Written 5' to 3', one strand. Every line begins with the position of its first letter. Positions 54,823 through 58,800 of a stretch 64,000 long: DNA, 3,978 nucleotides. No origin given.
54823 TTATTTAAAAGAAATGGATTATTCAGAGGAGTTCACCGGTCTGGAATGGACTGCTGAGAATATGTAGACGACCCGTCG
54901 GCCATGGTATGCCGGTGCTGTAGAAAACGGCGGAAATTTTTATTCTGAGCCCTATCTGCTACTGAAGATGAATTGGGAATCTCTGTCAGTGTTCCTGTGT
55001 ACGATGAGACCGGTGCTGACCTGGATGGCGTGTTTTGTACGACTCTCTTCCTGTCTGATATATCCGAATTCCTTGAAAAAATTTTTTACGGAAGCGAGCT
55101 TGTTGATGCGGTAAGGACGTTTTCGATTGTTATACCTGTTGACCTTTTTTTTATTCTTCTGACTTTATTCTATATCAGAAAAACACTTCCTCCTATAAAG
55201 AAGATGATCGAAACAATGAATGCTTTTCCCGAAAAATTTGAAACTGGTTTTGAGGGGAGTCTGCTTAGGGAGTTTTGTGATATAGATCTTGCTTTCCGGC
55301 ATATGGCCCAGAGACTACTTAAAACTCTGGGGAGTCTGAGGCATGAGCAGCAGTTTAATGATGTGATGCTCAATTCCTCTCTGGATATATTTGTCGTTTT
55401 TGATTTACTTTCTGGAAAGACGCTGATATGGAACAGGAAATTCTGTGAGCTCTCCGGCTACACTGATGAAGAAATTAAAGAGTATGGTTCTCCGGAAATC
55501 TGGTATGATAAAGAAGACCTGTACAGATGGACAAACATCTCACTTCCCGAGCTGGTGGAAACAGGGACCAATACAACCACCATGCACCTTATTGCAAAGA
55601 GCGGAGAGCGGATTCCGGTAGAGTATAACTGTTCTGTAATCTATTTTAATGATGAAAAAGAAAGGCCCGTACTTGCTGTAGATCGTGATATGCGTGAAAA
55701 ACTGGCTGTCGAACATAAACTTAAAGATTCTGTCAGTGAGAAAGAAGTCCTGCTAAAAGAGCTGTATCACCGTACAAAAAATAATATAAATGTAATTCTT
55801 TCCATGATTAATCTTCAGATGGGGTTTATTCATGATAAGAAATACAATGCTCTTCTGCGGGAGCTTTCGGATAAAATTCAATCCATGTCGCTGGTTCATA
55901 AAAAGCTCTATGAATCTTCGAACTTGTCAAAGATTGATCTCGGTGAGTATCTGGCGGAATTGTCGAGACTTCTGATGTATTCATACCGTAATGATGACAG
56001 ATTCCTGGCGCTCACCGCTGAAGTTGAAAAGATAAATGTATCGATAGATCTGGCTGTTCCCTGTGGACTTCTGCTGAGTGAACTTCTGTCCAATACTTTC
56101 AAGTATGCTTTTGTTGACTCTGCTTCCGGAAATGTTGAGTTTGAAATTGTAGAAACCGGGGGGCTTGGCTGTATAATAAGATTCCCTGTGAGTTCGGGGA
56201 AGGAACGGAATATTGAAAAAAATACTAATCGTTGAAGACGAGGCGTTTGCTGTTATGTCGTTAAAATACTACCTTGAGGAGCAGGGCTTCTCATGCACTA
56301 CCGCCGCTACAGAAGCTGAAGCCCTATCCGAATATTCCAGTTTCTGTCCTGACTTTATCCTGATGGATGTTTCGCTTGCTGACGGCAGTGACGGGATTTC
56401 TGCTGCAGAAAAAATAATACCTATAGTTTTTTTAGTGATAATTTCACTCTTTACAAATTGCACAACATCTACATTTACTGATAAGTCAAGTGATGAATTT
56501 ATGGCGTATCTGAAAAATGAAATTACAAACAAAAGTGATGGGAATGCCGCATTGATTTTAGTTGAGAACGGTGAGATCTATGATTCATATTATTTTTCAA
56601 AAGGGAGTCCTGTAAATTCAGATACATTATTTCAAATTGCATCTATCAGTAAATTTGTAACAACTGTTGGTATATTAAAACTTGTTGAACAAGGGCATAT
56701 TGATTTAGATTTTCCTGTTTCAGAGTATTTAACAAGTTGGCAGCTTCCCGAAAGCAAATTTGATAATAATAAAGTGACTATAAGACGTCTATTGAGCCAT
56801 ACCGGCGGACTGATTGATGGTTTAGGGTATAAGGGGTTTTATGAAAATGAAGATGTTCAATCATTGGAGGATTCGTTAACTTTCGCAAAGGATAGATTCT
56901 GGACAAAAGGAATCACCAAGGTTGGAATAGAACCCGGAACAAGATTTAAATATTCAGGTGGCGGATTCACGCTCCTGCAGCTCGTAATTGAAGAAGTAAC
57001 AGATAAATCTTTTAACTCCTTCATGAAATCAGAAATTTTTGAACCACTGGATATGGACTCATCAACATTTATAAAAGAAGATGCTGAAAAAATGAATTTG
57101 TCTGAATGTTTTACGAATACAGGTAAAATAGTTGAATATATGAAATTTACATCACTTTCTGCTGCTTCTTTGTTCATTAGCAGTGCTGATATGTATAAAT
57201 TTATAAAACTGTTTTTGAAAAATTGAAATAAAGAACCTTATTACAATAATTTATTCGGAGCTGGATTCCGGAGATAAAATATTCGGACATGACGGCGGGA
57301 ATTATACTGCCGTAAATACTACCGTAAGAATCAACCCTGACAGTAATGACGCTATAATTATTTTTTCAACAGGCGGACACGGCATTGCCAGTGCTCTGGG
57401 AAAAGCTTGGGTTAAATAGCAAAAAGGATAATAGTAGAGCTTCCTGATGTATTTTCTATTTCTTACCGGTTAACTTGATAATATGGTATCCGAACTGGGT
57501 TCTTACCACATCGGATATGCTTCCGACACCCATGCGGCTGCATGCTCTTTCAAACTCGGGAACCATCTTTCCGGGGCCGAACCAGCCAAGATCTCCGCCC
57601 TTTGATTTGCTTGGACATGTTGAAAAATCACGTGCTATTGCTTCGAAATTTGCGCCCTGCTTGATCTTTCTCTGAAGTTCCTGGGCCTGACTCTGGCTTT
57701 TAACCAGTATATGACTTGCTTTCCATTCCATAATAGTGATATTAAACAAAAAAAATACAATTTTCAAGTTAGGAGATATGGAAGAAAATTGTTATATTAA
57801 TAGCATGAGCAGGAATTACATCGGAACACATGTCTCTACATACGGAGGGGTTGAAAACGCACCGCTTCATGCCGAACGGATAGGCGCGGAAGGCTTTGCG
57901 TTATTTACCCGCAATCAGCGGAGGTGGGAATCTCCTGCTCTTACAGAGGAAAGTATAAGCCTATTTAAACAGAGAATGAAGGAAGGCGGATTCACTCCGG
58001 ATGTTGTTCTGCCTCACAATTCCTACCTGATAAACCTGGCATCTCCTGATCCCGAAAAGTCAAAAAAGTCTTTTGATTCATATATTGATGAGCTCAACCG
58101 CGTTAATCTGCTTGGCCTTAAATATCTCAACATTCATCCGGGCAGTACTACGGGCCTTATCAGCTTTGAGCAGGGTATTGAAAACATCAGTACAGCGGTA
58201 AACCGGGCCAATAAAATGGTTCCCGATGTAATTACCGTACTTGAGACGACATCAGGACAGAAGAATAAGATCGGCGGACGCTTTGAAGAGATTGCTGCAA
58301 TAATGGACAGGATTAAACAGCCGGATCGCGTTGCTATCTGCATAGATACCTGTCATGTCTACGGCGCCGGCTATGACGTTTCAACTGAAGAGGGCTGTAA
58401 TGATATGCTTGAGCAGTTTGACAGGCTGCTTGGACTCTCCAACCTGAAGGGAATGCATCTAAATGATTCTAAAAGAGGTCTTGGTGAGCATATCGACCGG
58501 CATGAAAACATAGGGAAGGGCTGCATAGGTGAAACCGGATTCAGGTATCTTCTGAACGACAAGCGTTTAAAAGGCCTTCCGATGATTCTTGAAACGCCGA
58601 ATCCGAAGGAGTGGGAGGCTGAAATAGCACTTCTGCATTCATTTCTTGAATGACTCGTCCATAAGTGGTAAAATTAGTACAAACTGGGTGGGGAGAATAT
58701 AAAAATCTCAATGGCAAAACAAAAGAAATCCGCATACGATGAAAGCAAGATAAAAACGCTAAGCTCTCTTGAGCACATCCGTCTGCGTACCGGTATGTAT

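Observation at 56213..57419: Response-regulator gene truncated by an AT-rich insertion that carries a frameshifted class-C beta-lactamase-family lipoprotein gene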

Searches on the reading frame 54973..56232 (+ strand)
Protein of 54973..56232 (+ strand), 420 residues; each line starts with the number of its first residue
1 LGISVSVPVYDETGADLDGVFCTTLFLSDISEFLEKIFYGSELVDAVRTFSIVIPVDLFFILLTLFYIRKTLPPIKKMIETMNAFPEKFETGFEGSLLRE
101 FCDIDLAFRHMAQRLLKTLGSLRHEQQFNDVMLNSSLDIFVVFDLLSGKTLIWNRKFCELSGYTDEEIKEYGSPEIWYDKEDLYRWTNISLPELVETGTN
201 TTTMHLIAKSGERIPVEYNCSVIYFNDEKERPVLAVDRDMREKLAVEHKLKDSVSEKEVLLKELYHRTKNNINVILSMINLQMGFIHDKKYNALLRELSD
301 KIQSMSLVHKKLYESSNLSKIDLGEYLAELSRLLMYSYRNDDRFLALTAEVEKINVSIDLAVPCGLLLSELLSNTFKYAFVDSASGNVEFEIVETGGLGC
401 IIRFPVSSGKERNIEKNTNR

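Call 7: search_protein_families(library=pfam, proteins=[window:54973-56232:+], max_evalue=0.01)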
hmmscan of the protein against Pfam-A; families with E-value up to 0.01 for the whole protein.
window:54973-56232:+ (420 aa): 4 families
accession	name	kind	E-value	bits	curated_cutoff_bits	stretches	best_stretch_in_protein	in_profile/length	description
PF07568.18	HisKA_2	-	7.7e-20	71.2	22.3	1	263-338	1-76/76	Histidine kinase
PF13426.13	PAS_9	-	2e-06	28.5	27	1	140-239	4-100/103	PAS domain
PF07536.20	HWE_HK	-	2.4e-05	25.4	22.8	1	263-328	1-63/83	HWE histidine kinase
PF00989.32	PAS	-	0.0073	16.7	22.6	0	130-174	4-47/113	PAS fold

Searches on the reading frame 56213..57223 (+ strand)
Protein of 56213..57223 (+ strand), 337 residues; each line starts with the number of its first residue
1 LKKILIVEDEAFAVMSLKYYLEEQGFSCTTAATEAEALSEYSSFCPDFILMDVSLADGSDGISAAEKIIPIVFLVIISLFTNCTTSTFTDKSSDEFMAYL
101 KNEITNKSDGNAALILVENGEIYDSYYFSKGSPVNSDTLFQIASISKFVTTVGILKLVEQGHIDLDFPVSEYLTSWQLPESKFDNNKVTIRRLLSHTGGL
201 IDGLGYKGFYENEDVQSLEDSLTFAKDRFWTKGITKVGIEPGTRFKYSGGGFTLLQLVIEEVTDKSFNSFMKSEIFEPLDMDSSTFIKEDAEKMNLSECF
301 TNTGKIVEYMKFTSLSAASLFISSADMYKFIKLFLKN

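Call 7: search_protein_families(library=pfam, proteins=[window:56213-57223:+], max_evalue=0.01)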
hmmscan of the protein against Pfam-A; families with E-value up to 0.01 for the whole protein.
window:56213-57223:+ (337 aa): 3 families
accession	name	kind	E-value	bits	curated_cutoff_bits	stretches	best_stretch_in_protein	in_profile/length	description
PF00144.29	Beta-lactamase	-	2.7e-40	139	27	1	110-331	16-232/329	Beta-lactamase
PF00072.30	Response_reg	-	5.1e-09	36.7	30.2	1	4-68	1-64/111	Response regulator receiver domain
PF13354.11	Beta-lactamase2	-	0.0063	16.3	22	0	134-169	15-50/214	Beta-lactamase enzyme family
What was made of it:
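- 56213..56416 (+): 5' remnant (codons 1-68) of a stand-alone CheY-like response-regulator (REC) gene. Its TTG start overlaps the kinase 3' end, as in the sister. PF00072 model positions 1-64 of 111 are matched (call 7).
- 56462..57226 (+): Main body of the PF00144 / S12 serine-hydrolase pseudogene, in frame with REC and ending at the in-frame nonsense codon TGA 57224-57226. PF00144 E = 2.7e-40 (call 7).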

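Call 10: find_encoding_contigs(protein=window:56213-57223:+, flank=10000)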
Protein window:56213-57223:+ (337 aa): no gene with exactly this product is on record in the collection.

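Call 28: find_related_loci(query=window:56411-57223:+, collection=metagenome_contigs, flank=6000)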
Query seq(271 aa) (271 aa) in metagenome_contigs; peptide patterns used: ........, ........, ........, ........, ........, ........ (x = any residue, [..] = any of these).
163 stretches matched a pattern; 11 encode a relative of the query (tblastn E <= 1e-3); 11 distinct loci.
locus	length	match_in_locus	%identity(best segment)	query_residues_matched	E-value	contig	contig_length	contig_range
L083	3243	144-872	46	30-271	1e-72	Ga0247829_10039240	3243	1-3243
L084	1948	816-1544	45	30-271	3e-73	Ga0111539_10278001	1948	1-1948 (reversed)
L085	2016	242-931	46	38-266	2e-70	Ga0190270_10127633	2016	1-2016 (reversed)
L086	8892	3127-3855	45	30-271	3e-68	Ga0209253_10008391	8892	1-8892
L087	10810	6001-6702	45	38-271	4e-67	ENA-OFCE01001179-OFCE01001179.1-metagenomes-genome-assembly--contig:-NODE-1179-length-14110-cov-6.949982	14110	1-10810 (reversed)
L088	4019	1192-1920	44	30-271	6e-67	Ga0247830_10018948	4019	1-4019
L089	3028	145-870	44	30-271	1e-66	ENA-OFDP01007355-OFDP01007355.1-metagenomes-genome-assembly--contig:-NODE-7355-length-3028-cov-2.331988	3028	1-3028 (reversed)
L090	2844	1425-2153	44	30-271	4e-66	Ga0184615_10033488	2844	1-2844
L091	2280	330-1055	42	30-271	2e-65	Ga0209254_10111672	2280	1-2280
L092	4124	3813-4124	50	30-133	1e-33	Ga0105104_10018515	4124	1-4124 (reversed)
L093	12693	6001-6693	29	32-243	2e-18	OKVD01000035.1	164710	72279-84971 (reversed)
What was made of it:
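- Tried and rejected: JGI metagenomes gave at most 46-50% identity (call 28).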

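Call 42: search_dna_similar(query=window:56411-57223:+, collection=plasmids, mode=protein, max_rows=8)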
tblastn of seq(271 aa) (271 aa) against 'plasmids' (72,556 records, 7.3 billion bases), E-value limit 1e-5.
Records with a match: 739; places in all: 1264; records where one place covers at least 80% of the query: 124.
Best place of each record, by identity: <60% 739.
By first word of the organism name: Bacillus 204; Streptomyces 98; Klebsiella 31; Ralstonia 18; Ensifer 16; Legionella 16; Rhodococcus 15; Sphingobium 14; Pantoea 14; Sulfitobacter 13; and 116 more.
By predicted mobility (MOB-suite, as given by PLSDB): non-mobilizable 541; conjugative 126; mobilizable 72.
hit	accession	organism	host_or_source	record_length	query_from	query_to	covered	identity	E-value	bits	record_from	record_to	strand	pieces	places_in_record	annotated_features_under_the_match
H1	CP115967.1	Erythrobacteraceae bacterium WH01K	-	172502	24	271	92%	42.6%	7e-59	208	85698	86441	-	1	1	serine hydrolase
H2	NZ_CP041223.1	Porphyrobacter sp. YT40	Single strain,Coastal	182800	24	271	92%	42.2%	4e-59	209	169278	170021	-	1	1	serine hydrolase domain-containing protein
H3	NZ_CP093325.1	Bacillus sp. N5-665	whole organism,peat soil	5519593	6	265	96%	40.0%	9e-45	168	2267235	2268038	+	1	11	none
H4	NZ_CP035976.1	Bacillus mycoides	cell culture,soil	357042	12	265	94%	38.6%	5e-42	160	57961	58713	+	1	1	serine hydrolase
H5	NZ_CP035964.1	Bacillus mycoides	cell culture,soil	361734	12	265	94%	38.6%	5e-42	160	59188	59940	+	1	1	serine hydrolase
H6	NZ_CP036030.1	Bacillus mycoides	cell culture,soil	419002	12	265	94%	38.6%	5e-42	160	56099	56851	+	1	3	serine hydrolase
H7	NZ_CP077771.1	Pseudoalteromonas shioyasakiensis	Haliotis discus hannai,plate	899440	7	271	98%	36.4%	9e-43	162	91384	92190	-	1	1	serine hydrolase domain-containing protein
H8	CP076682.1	Pseudoalteromonas shioyasakiensis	isolated microorganism,Ocean water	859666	7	271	98%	35.6%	3e-41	158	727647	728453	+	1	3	beta-lactamase family protein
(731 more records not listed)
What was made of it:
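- Tried and rejected: Plasmids gave at most 43% (call 42).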

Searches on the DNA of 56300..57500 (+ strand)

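Call 43: search_dna_similar(query=window:56300-57500:+, collection=phages, mode=distant, max_rows=5)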
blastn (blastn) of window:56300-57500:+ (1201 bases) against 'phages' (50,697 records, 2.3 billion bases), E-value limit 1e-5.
No match.
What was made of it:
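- Tried and rejected: Phages gave no DNA match (call 43).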

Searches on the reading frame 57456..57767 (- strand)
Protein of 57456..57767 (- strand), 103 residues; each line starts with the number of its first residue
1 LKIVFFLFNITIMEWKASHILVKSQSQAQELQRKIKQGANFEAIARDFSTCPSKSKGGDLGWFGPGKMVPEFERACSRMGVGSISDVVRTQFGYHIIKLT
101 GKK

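Call 7: search_protein_families(library=pfam, proteins=[window:57456-57767:-], max_evalue=0.01)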
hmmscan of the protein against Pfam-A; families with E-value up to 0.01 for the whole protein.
window:57456-57767:- (103 aa): 3 families
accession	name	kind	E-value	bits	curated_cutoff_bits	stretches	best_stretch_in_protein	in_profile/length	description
PF00639.27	Rotamase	-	8.1e-25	88.1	21.7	1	24-100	18-96/97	PPIC-type PPIASE domain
PF13616.12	Rotamase_3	-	1.6e-24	87.1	22.5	1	16-103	17-116/116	PPIC-type PPIASE domain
PF13145.12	Rotamase_2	-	1.8e-08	35.7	27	1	18-103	26-109/121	PPIC-type PPIASE domain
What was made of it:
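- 57456..57731 (-): Intact parvulin-type PPIase gene that bounds the replaced segment. Homology to the sister resumes 1-4 nt beyond its stop codon. Pfam Rotamase E = 8e-25 (call 7).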

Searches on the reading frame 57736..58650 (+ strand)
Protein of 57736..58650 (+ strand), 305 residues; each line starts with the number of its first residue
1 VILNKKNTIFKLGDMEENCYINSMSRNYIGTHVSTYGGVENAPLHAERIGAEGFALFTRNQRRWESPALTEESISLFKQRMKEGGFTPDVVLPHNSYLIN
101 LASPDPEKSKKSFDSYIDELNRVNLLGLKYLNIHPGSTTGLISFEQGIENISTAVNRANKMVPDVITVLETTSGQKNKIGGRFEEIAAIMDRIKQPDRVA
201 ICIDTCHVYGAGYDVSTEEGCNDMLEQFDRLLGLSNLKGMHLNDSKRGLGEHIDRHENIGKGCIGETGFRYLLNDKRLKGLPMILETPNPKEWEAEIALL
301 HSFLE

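Call 7: search_protein_families(library=pfam, proteins=[window:57736-58650:+], max_evalue=0.01)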
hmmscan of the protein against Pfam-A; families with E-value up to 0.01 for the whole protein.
window:57736-58650:+ (305 aa): 1 family
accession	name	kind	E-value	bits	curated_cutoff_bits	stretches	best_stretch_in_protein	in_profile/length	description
PF01261.30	AP_endonuc_2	-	5.1e-53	180.8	31.1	1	46-300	4-246/249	Xylose isomerase-like TIM barrel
